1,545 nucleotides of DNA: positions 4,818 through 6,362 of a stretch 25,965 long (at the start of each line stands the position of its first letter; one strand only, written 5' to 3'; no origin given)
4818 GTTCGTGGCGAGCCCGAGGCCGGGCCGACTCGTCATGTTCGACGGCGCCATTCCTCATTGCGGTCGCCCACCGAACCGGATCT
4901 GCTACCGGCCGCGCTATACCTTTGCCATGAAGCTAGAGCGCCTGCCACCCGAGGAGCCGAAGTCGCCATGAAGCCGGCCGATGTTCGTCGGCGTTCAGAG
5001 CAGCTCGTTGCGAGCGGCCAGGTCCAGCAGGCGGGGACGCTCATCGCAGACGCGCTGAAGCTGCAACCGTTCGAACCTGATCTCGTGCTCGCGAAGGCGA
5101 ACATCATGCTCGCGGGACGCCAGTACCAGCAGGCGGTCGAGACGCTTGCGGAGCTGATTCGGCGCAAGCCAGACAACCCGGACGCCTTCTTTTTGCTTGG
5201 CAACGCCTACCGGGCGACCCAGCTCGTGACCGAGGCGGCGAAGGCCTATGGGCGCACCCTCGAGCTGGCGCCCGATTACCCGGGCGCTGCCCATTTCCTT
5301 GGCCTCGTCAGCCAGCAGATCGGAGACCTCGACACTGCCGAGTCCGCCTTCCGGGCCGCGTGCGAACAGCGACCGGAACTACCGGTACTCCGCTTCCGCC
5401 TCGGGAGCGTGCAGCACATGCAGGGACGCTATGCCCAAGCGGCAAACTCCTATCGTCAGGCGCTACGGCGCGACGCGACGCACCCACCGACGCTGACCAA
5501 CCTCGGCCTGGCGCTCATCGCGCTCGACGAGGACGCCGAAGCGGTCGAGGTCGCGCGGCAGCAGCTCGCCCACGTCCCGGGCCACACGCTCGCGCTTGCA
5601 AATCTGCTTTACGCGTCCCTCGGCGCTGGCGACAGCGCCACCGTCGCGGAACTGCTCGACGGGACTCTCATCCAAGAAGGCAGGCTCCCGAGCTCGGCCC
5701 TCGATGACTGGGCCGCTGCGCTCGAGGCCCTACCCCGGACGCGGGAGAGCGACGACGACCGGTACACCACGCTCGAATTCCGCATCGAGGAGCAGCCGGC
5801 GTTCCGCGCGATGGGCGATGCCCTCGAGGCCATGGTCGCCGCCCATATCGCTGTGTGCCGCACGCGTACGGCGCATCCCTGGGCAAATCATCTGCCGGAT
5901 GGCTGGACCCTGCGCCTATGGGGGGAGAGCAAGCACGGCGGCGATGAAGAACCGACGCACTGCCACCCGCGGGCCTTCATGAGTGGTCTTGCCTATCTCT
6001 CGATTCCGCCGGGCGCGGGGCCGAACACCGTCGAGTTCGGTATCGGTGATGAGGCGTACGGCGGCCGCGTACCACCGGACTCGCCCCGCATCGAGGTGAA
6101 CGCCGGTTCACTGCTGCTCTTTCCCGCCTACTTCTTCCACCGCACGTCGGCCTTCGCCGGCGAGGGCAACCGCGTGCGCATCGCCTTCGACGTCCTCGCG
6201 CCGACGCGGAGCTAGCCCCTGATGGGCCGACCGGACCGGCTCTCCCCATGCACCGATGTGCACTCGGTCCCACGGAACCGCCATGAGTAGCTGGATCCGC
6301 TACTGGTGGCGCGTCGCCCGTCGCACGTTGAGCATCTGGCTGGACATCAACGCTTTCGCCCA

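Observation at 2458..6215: Operon of four different 2OG-Fe(II) oxygenases, two fused to Sel1/TPR scaffolds, followed by a YihY/BrkB membrane protein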

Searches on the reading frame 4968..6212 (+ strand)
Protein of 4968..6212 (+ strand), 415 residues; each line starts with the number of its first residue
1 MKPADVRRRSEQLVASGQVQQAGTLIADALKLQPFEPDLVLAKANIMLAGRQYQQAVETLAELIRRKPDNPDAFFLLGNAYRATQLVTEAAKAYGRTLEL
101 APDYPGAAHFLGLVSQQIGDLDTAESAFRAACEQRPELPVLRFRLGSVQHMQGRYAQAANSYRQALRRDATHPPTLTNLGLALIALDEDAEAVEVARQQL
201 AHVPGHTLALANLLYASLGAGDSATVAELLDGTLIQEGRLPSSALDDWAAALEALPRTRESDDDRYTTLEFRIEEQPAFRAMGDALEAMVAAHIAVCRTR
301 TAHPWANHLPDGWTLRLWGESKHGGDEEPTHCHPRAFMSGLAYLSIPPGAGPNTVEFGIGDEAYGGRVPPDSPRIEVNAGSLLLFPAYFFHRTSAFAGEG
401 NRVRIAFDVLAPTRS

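Call 7: search_protein_families(library=pfam, proteins=[window:4968-6212:+], max_evalue=0.01)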
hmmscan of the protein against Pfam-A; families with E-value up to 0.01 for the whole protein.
window:4968-6212:+ (415 aa): 20 families
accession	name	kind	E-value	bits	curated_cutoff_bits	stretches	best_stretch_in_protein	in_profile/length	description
PF07719.23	TPR_2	-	5.9e-20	70.1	27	2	143-169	5-31/34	Tetratricopeptide repeat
PF13414.12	TPR_11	-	1e-18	67.1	26.8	3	52-81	9-38/42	TPR repeat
PF13432.12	TPR_16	-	1.9e-17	63.8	32.7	3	41-105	1-65/65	Tetratricopeptide repeat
PF14559.12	TPR_19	-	3.5e-16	59.7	25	3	13-73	1-61/68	Tetratricopeptide repeat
PF13428.12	TPR_14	-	4.4e-16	58.2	23.5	1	37-79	1-43/44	Tetratricopeptide repeat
PF13431.12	TPR_17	-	8.1e-16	57.3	24.4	0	162-193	2-33/34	Tetratricopeptide repeat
PF13181.12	TPR_8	-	3.9e-15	55.1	25.7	0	143-171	5-33/34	Tetratricopeptide repeat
PF00515.34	TPR_1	-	4.9e-15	55.1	27.8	2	143-169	5-31/34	Tetratricopeptide repeat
PF13176.12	TPR_7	-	1.1e-13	50.5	27.9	1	144-173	4-35/36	Tetratricopeptide repeat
PF13759.12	2OG-FeII_Oxy_5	-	2e-13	51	27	1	317-408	2-101/101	Putative 2OG-Fe(II) oxygenase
PF13174.12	TPR_6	-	2.3e-10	40.9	26.3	0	72-103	1-32/33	Tetratricopeptide repeat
PF23914.1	TPR_CcmH_CycH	-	1.8e-08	34.8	42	1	15-102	62-152/158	Cytochrome c-type biogenesis protein H TPR domain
PF24575.1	TPR_Slam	-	2.7e-08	34.6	35.2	0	148-192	56-100/104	Surface lipoprotein assembly modifier, N-terminal TPR repeats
PF13424.12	TPR_12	-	2.2e-07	31.4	30.1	2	108-168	6-74/77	Tetratricopeptide repeat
PF12895.13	ANAPC3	-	1.1e-06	29.2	27.2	0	52-129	4-80/82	Anaphase-promoting complex, cyclosome, subunit 3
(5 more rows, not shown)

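Call 8: search_protein_families(library=ncbifam, proteins=[window:4968-6212:+], max_evalue=0.01)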
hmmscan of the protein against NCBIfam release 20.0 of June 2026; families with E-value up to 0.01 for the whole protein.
window:4968-6212:+ (415 aa): 26 families (the best 25 are shown)
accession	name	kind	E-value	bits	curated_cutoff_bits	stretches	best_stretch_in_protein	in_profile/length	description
NF040959.1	MamA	equivalog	7.6e-27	94.1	200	2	52-195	52-195/204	magnetosome protein MamA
TIGR02917.1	PEP_TPR_lipo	equivalog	8.5e-24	83.5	312.2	1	11-213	575-776/899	XrtA/PEP-CTERM system TPR-repeat protein PrsT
NF033920.0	C39_PA2778_fam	equivalog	2.4e-15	56.7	150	2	117-201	168-252/255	PA2778 family cysteine peptidase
TIGR02521.1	type_IV_pilW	equivalog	7.7e-14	51.8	154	1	77-229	37-191/234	type IV pilus biogenesis/stability protein PilW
TIGR02552.1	LcrH_SycD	equivalog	3.5e-12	46.2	104.8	2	42-134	23-115/136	SycD/LcrH family type III secretion system chaperone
NF033762.1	social_mot_Tgl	equivalog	2e-10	40.4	225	1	83-213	43-176/252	social motility TPR repeat lipoprotein Tgl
NF052400.1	M48_BAM_BepA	equivalog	2e-10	40.1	570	1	13-125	351-463/483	beta-barrel assembly-enhancing protease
TIGR02795.1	tol_pal_ybgF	equivalog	3e-10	40.7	90.1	2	43-134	8-105/119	tol-pal system protein YbgF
NF033758.1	gliding_GltE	equivalog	3.2e-10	39.6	225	2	16-183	133-300/411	adventurous gliding motility TPR repeat lipoprotein GltE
TIGR00540.1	TPR_hemY_coli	hypoth_equivalog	1.3e-09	37.3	142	1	10-131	268-385/385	heme biosynthesis-associated TPR protein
TIGR03939.1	PGA_TPR_OMP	equivalog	2.4e-08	32.7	366.65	1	18-109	101-192/800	poly-beta-1,6 N-acetyl-D-glucosamine export porin PgaA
NF052415.1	T3SS_chap_SctY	equivalog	2.6e-08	34.3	70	1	16-99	19-105/106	type III secretion apparatus assembly chaperone SctY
NF011886.0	PRK15359.1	equivalog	2.1e-07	30.8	146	1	35-132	22-119/144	type III secretion system chaperone protein SscB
NF047371.1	FlcA_CTERM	equivalog_domain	4.3e-07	28.8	300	1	118-190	452-524/646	periplasmic flagellar collar protein FlcA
NF053607.1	CHU_0125_OmpA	equivalog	9.4e-06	24.4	620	1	42-133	24-115/639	CHU_0125 family OmpA-like outer membrane integrity protein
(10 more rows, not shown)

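Call 38: search_dna_similar(query=window:4968-6212:+, collection=phages, mode=protein, max_rows=15, max_evalue=0.001)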
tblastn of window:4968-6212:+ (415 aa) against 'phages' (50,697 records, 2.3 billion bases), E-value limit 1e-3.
Records with a match: 1; places in all: 1; records where one place covers at least 80% of the query: 0.
Best place of each record, by identity: <60% 1.
By first word of the organism name: Bacteriophage 1.
By host as written in the record: - 1.
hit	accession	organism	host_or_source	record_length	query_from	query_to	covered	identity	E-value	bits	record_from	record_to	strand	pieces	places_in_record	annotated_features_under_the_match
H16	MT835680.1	Bacteriophage sp.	human fecal samples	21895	87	167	20%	37.0%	1e-4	50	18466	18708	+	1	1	record has no annotation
